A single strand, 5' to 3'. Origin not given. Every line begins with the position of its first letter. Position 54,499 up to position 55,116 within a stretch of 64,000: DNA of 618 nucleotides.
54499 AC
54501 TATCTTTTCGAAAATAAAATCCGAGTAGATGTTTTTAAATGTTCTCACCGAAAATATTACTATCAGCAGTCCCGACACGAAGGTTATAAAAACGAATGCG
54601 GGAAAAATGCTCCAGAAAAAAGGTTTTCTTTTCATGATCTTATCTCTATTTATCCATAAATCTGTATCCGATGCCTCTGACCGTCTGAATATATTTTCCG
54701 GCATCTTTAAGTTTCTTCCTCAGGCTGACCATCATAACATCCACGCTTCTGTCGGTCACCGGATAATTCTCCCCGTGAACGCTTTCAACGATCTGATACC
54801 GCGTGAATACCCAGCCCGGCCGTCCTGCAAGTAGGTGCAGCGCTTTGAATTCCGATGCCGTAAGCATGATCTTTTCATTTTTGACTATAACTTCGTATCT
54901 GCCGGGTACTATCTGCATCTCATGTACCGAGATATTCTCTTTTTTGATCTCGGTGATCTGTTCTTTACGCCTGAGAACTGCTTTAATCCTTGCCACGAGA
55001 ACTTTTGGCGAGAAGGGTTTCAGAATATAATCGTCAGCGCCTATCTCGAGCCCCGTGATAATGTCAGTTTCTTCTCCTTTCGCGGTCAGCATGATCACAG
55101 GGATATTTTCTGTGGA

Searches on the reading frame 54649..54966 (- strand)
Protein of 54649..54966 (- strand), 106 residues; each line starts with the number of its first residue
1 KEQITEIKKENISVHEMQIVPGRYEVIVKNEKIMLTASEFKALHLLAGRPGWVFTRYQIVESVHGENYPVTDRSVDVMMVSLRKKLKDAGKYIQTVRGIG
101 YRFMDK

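Call 47: search_solved_structures(query=window:54649-54966:-, max_evalue=0.00001, show_alignments=5)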
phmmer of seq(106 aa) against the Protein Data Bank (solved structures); distinct sequences matched with E-value up to 0.00001: 46.
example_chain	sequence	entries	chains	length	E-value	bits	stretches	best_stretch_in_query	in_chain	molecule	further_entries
1gxp_A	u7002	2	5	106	7.4e-14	55.3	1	10-104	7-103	PHOSPHATE REGULON TRANSCRIPTIONAL REGULATORY PROTEIN | PHOSPHATE REGULON TRANSCRIPTIONAL REGULATORY PROTEIN PHOB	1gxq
1qqi_A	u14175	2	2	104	7.4e-14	55.3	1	10-104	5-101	PHOSPHATE REGULON TRANSCRIPTIONAL REGULATORY PROTEIN PHOB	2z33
3t72_A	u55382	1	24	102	8.2e-14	55.2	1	11-104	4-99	Phosphate regulon transcriptional regulatory protein phoB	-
7e92_A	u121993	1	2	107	3.2e-13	53.3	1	10-103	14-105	DNA-binding response regulator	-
7e1d_B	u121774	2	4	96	3.6e-13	53.1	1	12-103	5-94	DNA-binding response regulator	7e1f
7e1b_A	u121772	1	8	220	1.8e-12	50.9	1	10-103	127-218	DNA-binding response regulator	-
6cqg_A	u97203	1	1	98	8e-12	48.8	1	12-102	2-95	DNA-binding response regulator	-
5za3_A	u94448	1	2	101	9.1e-12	48.6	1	12-102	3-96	DNA-binding response regulator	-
3q9v_A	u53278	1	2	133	1.1e-11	48.4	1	8-102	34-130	DNA-binding response regulator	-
2hwv_A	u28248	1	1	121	1.5e-11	48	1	11-103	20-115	DNA-binding response regulator VicR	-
2d1v_A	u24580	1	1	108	2.2e-11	47.4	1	10-103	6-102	Transcriptional regulatory protein yycF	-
2zxj_A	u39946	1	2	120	2.3e-11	47.3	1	11-102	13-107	Transcriptional regulatory protein walR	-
6kyx_A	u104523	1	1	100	3.5e-11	46.8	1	9-102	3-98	DNA-binding response regulator ArlR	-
6is4_A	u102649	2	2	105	8.6e-11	45.5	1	12-102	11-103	Response regulator ArlR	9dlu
6iju_A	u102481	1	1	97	8.7e-11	45.5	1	13-102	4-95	DNA-binding response regulator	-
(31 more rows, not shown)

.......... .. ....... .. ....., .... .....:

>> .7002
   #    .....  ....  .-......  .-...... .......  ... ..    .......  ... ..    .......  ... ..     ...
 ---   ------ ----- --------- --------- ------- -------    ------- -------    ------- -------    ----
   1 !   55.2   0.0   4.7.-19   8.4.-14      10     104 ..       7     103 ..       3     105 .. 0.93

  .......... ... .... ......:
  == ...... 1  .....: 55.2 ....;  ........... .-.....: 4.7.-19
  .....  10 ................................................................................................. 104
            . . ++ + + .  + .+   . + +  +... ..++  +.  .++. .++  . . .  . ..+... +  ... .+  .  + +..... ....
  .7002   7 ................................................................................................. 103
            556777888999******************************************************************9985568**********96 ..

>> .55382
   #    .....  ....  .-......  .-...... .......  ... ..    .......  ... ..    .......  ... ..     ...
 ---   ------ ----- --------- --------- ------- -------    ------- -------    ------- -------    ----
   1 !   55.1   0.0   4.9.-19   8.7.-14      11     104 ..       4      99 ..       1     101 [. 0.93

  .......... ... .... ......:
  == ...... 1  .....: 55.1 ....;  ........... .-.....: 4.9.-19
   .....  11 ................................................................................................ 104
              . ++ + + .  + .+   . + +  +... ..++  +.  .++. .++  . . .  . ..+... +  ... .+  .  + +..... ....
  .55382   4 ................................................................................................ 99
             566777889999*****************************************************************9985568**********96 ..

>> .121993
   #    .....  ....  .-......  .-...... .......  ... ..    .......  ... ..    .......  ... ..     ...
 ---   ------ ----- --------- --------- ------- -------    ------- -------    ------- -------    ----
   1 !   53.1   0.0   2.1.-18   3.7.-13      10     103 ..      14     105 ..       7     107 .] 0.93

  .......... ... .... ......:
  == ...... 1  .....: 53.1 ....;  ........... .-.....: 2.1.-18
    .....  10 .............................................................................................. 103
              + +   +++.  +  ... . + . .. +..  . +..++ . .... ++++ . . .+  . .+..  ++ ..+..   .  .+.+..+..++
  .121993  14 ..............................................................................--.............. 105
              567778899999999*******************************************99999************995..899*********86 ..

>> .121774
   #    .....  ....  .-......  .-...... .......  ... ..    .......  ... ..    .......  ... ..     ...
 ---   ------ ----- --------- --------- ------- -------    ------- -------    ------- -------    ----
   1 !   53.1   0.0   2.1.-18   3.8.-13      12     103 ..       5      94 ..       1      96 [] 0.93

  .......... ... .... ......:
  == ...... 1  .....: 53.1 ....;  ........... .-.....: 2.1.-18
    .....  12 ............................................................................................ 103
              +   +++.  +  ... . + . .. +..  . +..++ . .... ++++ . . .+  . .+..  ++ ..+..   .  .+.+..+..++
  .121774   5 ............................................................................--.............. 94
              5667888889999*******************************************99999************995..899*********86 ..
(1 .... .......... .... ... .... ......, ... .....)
